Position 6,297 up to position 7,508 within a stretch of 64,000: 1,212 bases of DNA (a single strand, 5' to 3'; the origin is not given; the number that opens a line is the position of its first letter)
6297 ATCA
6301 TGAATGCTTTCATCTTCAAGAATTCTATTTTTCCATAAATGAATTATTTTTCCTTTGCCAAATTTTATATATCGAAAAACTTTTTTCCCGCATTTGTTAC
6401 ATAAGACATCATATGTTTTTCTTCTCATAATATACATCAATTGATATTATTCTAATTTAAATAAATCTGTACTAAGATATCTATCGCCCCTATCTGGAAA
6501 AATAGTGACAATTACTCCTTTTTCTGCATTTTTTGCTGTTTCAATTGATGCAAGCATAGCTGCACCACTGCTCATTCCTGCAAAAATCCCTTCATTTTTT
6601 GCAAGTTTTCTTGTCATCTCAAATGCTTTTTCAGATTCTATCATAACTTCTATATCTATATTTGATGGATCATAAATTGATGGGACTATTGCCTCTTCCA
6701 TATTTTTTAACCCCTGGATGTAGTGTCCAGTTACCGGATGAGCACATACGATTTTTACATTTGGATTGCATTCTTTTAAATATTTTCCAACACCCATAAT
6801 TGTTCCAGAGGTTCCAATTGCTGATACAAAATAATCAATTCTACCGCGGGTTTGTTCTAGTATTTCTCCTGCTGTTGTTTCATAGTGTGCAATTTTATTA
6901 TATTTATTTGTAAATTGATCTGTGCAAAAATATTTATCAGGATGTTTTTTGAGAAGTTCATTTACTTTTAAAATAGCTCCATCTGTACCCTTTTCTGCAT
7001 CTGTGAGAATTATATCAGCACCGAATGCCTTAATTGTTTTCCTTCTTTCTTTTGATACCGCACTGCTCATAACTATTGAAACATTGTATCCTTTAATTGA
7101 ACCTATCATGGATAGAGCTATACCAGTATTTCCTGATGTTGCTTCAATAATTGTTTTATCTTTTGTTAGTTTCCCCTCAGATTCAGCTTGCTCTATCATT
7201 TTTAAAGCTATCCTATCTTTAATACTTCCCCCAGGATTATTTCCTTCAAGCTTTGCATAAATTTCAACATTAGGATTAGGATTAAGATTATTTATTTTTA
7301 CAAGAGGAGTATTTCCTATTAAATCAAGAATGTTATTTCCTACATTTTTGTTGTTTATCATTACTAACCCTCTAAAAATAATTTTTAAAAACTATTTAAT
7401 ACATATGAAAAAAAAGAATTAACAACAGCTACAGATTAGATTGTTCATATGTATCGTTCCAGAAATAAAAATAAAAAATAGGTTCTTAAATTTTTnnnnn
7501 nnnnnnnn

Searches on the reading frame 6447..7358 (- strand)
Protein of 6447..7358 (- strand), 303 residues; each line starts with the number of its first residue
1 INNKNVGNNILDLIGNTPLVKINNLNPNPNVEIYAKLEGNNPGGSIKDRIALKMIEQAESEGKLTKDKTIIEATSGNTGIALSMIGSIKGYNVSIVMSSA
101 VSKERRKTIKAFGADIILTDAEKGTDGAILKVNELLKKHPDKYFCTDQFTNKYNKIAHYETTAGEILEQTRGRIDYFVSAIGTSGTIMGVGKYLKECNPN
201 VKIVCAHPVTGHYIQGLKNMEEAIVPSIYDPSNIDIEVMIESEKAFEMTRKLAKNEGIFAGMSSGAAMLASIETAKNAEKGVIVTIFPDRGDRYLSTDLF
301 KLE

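Call 20: search_protein_families(library=pfam, proteins=[window:6447-7358:-], max_evalue=0.00001)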
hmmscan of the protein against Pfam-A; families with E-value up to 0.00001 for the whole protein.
window:6447-7358:- (303 aa): 1 family
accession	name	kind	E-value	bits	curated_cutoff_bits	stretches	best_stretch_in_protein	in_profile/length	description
PF00291.31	PALP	-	2.3e-69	234.4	35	1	11-289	2-295/295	Pyridoxal-phosphate dependent enzyme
